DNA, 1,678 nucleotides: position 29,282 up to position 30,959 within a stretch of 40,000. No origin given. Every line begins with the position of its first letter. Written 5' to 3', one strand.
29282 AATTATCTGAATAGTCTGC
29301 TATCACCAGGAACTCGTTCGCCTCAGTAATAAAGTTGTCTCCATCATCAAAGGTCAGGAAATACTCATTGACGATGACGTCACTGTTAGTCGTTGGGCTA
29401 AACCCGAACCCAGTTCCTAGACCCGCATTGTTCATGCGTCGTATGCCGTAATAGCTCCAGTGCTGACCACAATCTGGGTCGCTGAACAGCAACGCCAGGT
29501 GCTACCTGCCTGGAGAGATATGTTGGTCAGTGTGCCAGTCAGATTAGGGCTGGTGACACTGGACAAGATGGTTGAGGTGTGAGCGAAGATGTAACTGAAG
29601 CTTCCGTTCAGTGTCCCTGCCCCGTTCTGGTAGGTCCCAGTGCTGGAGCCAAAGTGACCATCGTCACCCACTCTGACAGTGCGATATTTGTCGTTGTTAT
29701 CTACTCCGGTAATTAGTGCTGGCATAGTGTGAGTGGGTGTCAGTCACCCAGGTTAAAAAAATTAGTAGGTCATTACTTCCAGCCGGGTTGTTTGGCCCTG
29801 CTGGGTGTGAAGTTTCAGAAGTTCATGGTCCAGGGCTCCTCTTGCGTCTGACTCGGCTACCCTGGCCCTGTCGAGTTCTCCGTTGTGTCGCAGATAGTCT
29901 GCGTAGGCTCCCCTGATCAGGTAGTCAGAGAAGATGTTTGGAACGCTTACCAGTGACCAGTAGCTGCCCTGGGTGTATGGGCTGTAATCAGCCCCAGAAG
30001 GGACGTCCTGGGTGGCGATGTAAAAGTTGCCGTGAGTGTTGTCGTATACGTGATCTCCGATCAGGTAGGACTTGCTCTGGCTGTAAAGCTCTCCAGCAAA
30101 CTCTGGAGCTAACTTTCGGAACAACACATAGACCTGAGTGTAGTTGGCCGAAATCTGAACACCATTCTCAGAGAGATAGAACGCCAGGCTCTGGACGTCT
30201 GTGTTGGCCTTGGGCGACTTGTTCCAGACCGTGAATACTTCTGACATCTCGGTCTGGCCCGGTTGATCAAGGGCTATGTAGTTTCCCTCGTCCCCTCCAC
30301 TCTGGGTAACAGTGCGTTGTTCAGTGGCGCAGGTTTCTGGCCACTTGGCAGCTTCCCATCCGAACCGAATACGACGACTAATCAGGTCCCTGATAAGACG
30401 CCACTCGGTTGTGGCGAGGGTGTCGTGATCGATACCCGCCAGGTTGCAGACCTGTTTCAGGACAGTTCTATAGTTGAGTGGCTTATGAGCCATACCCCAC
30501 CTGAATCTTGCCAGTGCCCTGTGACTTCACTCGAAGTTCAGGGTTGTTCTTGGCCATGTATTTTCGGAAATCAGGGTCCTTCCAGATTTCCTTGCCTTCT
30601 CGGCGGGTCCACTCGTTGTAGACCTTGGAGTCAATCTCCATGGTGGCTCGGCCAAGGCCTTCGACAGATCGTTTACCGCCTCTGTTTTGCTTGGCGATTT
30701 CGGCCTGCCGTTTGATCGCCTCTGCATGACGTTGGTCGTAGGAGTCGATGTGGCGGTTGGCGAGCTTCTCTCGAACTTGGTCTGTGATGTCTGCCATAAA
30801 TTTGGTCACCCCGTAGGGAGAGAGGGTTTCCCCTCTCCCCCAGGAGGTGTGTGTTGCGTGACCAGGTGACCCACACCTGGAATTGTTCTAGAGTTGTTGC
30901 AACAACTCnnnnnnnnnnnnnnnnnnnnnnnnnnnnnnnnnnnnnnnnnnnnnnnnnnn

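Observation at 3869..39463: Asymmetric 13-mer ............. dispersed 9x exactly (+2 variants), mostly at or near gene boundaries: a stoperator-like or promoter-like regulatory network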

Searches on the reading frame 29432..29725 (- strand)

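Call 38: search_protein_families(library=pfam, proteins=[window:29432-29725:-], max_evalue=1)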
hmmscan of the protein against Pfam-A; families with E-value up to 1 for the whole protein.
window:29432-29725:- (97 aa): 1 family
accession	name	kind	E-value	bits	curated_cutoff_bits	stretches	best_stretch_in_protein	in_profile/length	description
PF23096.1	HEAT_PSME4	-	0.095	12.3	20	1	36-83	197-243/284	Proteasome activator complex subunit 4-like, HEAT repeat-like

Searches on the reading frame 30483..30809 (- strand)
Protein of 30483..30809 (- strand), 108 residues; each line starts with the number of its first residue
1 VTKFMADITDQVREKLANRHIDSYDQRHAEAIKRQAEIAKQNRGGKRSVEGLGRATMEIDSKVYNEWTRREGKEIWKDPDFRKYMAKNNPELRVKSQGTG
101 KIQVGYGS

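Call 37: search_protein_families(library=pfam, proteins=[window:30483-30809:-], max_evalue=0.01)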
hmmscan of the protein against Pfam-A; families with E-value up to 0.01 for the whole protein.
window:30483-30809:- (108 aa): 1 family
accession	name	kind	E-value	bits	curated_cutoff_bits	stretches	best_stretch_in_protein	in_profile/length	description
PF00732.25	GMC_oxred_N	-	0.0064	16.7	23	1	60-99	42-81/218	GMC oxidoreductase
